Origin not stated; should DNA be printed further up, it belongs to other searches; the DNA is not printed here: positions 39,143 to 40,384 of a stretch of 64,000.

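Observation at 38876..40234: Divergent FtsZ-like GTPase with degenerate tubulin signature, paired with a small Gly-rich membrane protein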

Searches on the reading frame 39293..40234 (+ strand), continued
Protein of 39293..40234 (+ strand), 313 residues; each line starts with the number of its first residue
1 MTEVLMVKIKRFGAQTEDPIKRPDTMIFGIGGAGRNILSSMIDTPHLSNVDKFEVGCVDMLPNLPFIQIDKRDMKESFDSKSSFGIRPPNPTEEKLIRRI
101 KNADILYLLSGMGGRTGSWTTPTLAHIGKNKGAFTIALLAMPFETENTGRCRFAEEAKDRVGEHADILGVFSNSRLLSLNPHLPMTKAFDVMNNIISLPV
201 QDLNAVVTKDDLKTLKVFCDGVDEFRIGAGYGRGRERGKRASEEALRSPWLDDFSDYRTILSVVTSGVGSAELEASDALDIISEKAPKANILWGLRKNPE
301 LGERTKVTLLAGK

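Call 43: find_homologous_proteins(query=P0080, max_evalue=1e-20)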
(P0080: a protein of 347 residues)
Query P0080 (347 aa): 3285 proteins with E <= 1e-20 among 8000 candidates; the best 120 are listed.
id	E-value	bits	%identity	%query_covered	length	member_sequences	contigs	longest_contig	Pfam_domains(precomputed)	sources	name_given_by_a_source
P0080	9.7e-222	753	100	100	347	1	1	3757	PF00091.32,PF12327.14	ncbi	ncbi:MAG: cell division protein FtsZ [Thermoplasmata archaeon]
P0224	2.7e-179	613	83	99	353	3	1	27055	PF00091.32,PF12327.14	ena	-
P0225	1.5e-155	535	72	94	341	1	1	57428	PF00091.32,PF12327.14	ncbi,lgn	-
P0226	7.8e-67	244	38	87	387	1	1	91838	PF00091.32,PF12327.14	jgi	-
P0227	1.0e-66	243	38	93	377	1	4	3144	PF00091.32,PF12327.14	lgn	-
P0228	1.4e-66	243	38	92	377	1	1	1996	PF00091.32,PF12327.14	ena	-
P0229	2.1e-66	242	37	97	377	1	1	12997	PF00091.32,PF12327.14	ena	-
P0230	4.8e-66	241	38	92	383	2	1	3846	PF00091.32,PF12327.14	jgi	-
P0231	1.4e-65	240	36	93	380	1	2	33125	PF00091.32,PF12327.14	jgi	jgi:cell division protein FtsZ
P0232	1.5e-65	239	37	92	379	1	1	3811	PF00091.32,PF12327.14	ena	-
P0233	4.7e-65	238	40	87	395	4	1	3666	PF00091.32,PF12327.14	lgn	-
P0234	5.1e-65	238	37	93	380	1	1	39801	PF00091.32,PF12327.14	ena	-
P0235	5.9e-65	238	38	91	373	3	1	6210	PF00091.32,PF12327.14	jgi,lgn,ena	-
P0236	6.6e-65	237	37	93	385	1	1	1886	PF00091.32,PF12327.14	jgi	-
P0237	8.5e-65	237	38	92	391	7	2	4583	PF00091.32,PF12327.14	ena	-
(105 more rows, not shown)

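Call 49: find_homologous_proteins(query=A3, max_evalue=1e-30)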
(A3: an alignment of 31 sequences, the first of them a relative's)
Query A3 (31 sequences) (306 aa, profile of the alignment): 795 proteins with E <= 1e-30 among 8000 candidates; the best 120 are listed.
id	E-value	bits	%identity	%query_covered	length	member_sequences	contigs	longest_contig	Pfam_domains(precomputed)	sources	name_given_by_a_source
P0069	3.8e-109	383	37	98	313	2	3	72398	PF00091.32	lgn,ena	-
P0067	4.6e-108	379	42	100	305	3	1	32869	PF00091.32,PF12327.14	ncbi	ncbi:MAG: hypothetical protein ACE5QW_04135 [Thermoplasmata archaeon]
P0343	6.6e-108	379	37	98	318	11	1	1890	PF00091.32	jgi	jgi:cell division protein FtsZ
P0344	2.2e-107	377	37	98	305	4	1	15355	PF00091.32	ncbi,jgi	ncbi:MAG: hypothetical protein ABR986_06085 [Methanomassiliicoccales archaeon]|jgi:cell division pro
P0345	6.1e-106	372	36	98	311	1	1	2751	PF00091.32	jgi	jgi:cell division protein FtsZ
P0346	4.4e-105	369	31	99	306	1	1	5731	PF00091.32,PF12327.14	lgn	-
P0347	5.3e-105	369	37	98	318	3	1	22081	PF00091.32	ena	-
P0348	1.0e-104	368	36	98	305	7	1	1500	PF00091.32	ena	-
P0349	7.2e-104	365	37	98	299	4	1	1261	PF00091.32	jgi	-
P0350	1.1e-103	365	31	100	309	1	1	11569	PF00091.32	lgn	-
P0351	5.1e-103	363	30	99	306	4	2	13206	PF00091.32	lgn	-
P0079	2.6e-100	354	39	95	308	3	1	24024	PF00091.32,PF12327.14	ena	-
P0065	8.1e-100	352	100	100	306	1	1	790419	PF00091.32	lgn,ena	-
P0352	4.1e-97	343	77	100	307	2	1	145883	PF00091.32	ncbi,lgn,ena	-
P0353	1.6e-96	341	70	100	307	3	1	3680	PF00091.32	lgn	-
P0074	3.4e-96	340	38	96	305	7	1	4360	PF00091.32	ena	-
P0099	6.3e-90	320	27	92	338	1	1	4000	PF00091.32,PF12327.14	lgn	-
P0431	4.7e-71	258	35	95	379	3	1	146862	PF00091.32,PF12327.14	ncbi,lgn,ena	-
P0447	3.0e-70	255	32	95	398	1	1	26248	PF00091.32,PF12327.14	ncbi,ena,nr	ncbi:MAG: cell division protein FtsZ [Thermoplasmata archaeon]|nr:cell division protein FtsZ [Thermo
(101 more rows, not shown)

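Call 51: find_encoding_contigs(protein=P0352, flank=6000, max_places=4)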
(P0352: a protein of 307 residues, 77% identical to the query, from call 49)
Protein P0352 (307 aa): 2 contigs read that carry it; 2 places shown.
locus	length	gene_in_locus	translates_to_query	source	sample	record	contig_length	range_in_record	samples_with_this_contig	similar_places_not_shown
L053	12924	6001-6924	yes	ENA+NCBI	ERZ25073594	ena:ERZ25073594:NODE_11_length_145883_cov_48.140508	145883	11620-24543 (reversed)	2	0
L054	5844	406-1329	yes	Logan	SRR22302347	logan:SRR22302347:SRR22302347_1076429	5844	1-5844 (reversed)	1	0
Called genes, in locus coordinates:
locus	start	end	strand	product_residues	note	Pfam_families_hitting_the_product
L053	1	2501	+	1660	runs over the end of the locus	-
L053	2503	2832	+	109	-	PF04014:MazE_antitoxin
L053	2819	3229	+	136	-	PF01850:PIN (weak)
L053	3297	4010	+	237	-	-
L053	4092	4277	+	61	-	-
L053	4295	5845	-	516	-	-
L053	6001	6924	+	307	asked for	PF00091:Tubulin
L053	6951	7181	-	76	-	-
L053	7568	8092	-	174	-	-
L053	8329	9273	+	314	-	PF04055:Radical_SAM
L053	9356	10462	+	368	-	-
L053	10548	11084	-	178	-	PF01022:HTH_5, PF01047:MarR (weak), PF01909:NTP_transf_2 (weak), PF18765:Polbeta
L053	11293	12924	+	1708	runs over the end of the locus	PF07705:CARDB (weak)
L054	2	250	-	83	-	?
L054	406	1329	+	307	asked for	PF00091:Tubulin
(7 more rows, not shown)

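Call 52: find_encoding_contigs(protein=P0431, flank=6000, max_places=4)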
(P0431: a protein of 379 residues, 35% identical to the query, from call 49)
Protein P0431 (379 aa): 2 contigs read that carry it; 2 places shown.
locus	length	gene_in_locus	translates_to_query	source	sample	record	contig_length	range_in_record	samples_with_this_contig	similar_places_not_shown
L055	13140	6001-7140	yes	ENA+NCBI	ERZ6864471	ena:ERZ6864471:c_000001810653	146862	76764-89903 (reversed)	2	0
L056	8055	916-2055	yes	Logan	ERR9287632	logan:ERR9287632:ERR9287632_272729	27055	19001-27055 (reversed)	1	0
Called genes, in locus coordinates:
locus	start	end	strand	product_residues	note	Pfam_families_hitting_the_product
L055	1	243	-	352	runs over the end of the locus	PF00465:Fe-ADH, PF13685:Fe-ADH_2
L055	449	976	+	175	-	PF00227:Proteasome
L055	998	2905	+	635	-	PF17214:KH_TffA, PF00753:Lactamase_B, PF16661:Lactamase_B_6, PF23023:Anti-Pycsar_Apyc1, PF12706:Lactamase_B_2, PF10996:Beta-Casp, PF07521:RMMBL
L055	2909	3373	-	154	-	PF22794:jr-ZPR1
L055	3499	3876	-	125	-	PF04472:SepF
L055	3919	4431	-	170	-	PF01472:PUA, PF26292:PUA_elF2D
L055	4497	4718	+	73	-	PF01423:LSM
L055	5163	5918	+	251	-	PF04414:tRNA_deacylase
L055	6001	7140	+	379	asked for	PF00091:Tubulin, PF12327:FtsZ_C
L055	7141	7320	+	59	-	PF00584:SecE (weak)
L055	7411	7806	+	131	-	PF03439:Spt5-NGN, PF00467:KOW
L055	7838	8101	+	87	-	-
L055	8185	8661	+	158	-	PF03946:Ribosomal_L11_N, PF00298:Ribosomal_L11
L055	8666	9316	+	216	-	PF00687:Ribosomal_L1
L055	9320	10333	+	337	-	PF00466:Ribosomal_L10, PF17777:RL10P_insert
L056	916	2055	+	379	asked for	PF00091:Tubulin, PF12327:FtsZ_C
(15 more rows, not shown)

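Call 64: find_encoding_contigs(protein=P0001, flank=10000, max_places=4)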
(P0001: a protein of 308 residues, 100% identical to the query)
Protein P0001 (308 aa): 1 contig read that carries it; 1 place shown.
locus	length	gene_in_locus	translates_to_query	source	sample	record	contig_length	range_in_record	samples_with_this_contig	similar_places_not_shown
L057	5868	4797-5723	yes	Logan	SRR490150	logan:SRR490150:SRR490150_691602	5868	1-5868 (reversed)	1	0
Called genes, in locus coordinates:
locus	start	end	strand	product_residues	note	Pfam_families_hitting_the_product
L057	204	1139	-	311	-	PF13482:RNase_H_2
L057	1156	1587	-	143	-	-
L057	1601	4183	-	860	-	PF05048:NosD (weak), PF13229:Beta_helix, PF05048:NosD, PF13229:Beta_helix, PF09136:Glucodextran_B (faint), PF13205:Big_5, PF13620:CarboxypepD_reg, PF13715:CarbopepD_reg_2 (weak), +1 more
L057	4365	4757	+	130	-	-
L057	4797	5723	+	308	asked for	PF00091:Tubulin, PF12327:FtsZ_C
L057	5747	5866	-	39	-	?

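Call 65: find_encoding_contigs(protein=P0224, flank=10000, max_places=4)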
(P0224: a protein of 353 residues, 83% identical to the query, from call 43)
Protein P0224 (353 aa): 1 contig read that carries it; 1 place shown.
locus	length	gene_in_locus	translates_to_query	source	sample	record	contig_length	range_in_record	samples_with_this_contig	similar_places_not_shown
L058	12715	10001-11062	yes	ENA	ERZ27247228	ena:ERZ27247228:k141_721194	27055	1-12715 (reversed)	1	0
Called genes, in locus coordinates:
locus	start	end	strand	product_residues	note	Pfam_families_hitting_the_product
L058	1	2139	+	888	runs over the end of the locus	PF01229:Glyco_hydro_39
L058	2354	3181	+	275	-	PF00005:ABC_tran, PF13304:AAA_21 (faint)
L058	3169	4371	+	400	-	PF12679:ABC2_membrane_2, PF12698:ABC2_membrane_3, PF01061:ABC2_membrane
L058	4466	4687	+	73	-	-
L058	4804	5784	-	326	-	PF22082:TtuA_LIM_N, PF01171:ATP_bind_3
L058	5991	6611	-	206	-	PF01613:Flavin_Reduct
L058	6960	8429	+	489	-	PF12840:HTH_20 (faint), PF24266:HTH_HVO_0163_N, PF12802:MarR_2 (weak), PF13412:HTH_24 (weak)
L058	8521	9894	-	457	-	PF27218:MJ0043_C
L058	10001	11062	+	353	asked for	PF00091:Tubulin, PF12327:FtsZ_C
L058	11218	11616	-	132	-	-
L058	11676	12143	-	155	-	-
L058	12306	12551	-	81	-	-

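Call 73: search_protein_families(library=pfam, proteins=[L014:10942-11229:-], max_evalue=0.1)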
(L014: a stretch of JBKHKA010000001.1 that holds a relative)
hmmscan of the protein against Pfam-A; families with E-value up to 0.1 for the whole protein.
L014:10942-11229:- (95 aa): 1 family
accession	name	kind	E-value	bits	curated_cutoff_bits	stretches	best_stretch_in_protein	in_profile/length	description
PF24668.1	KH_Vigilin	-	0.017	15.1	27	1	39-59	21-41/50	Vigilin KH domain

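Call 74: search_protein_families(library=ncbifam, proteins=[L014:10942-11229:-, P0431, P0447, P0080, P0065, L042:9959-10864:+], max_evalue=0.1)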
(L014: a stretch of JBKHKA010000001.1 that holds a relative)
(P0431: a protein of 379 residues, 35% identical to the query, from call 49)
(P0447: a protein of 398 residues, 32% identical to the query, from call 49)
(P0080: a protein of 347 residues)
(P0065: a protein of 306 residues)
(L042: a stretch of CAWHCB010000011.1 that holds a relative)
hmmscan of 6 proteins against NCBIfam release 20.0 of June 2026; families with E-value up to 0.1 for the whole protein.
L014:10942-11229:- (95 aa): 1 family
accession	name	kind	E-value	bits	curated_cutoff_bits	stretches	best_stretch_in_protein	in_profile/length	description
NF053524.1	thylo_ssl2009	equivalog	0.06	14.1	58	1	13-83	20-89/90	ssl2009 family thylakoid membrane protein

P0431 (379 aa): 5 families
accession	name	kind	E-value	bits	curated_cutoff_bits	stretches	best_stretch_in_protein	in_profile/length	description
TIGR00065.1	ftsZ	equivalog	6.4e-134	446.7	295.2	1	36-358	4-330/353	cell division protein FtsZ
NF002805.0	PRK02947.1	subfamily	0.017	14.3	135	1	150-232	120-203/247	sugar isomerase domain-containing protein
TIGR00693.1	thiE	equivalog_domain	0.064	12.5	145.1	0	20-87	123-189/197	thiamine phosphate synthase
TIGR02356.1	adenyl_thiF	equivalog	0.082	12.3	275.25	0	48-74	20-46/203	thiazole biosynthesis adenylyltransferase ThiF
NF004281.0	PRK05690.1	subfamily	0.094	11.9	266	0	37-73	22-56/250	molybdopterin-synthase adenylyltransferase MoeB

P0447 (398 aa): 3 families
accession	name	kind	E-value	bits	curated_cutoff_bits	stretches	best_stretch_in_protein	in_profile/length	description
TIGR00065.1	ftsZ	equivalog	6.2e-130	433.6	295.2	1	58-384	3-334/353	cell division protein FtsZ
NF007880.0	PRK10586.1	equivalog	0.069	12.1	429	0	212-289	173-248/362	oxidoreductase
TIGR04483.1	D_pro_red_PrdB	equivalog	0.086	12.3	300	0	130-196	115-177/238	D-proline reductase (dithiol) protein PrdB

P0080 (347 aa): 1 family
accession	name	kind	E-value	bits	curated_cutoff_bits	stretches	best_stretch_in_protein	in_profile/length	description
TIGR00065.1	ftsZ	equivalog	1.1e-77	261.8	295.2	1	21-334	13-333/353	cell division protein FtsZ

P0065 (306 aa): 1 family
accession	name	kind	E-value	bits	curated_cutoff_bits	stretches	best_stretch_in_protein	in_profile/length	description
TIGR00065.1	ftsZ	equivalog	2.2e-45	155.5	295.2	1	15-301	17-318/353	cell division protein FtsZ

L042:9959-10864:+ (302 aa): 1 family
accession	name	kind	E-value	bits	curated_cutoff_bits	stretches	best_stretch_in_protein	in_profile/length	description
TIGR00065.1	ftsZ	equivalog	8.7e-30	104.2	295.2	1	86-201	96-211/353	cell division protein FtsZ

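Call 78: search_protein_families(library=padloc, proteins=[window:39308-40231:+], max_evalue=0.01)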
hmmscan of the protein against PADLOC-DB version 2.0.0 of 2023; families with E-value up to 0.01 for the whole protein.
window:39308-40231:+ (308 aa): 0 families

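Call 79: search_protein_families(library=phrogs, proteins=[window:39308-40231:+], max_evalue=0.01)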
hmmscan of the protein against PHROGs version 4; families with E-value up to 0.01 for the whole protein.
window:39308-40231:+ (308 aa): 0 families

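Call 80: search_solved_structures(query=A2, max_evalue=10)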
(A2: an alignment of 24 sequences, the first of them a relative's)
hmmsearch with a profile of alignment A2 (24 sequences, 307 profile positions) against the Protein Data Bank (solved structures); distinct sequences matched with E-value up to 10: 57.
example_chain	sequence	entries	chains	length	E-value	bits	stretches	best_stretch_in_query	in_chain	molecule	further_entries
1w58_1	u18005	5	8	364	1.5e-40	142.3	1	15-304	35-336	CELL DIVISION PROTEIN FTSZ HOMOLOG 1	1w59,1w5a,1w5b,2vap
1fsz_A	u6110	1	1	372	1.7e-40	142.2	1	15-304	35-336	FTSZ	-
3wgl_A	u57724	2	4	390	7e-40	140.2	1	20-305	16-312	Cell division protein FtsZ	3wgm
1w5e_A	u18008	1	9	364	7.2e-40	140.1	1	15-304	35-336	FTSZ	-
3wgk_A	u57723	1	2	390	1.3e-39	139.3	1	20-305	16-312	Cell division protein FtsZ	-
8grw_A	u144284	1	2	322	1.4e-39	139.1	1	15-305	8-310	Cell division protein FtsZ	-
7yop_A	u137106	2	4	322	2.1e-39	138.6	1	15-305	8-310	Cell division protein FtsZ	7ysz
5mn4_A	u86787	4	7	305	3.8e-39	137.7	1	21-305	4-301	Cell division protein FtsZ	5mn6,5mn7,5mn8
7ohh_A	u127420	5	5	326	4.9e-39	137.4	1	20-305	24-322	Cell division protein FtsZ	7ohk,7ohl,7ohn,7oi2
6rvn_A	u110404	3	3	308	7.9e-39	136.7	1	20-305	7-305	Cell division protein FtsZ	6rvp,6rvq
7ojz_A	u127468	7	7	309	8e-39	136.7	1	20-305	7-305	Cell division protein FtsZ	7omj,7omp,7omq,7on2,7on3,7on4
5xdv_A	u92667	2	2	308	8.2e-39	136.6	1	21-305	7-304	Cell division protein FtsZ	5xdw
6rvm_A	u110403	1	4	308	8.2e-39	136.6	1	21-305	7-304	Cell division protein FtsZ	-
3wgj_A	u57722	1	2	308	8.4e-39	136.6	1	21-305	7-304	Cell division protein FtsZ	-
7ojd_A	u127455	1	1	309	8.7e-39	136.6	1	20-305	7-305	Cell division protein FtsZ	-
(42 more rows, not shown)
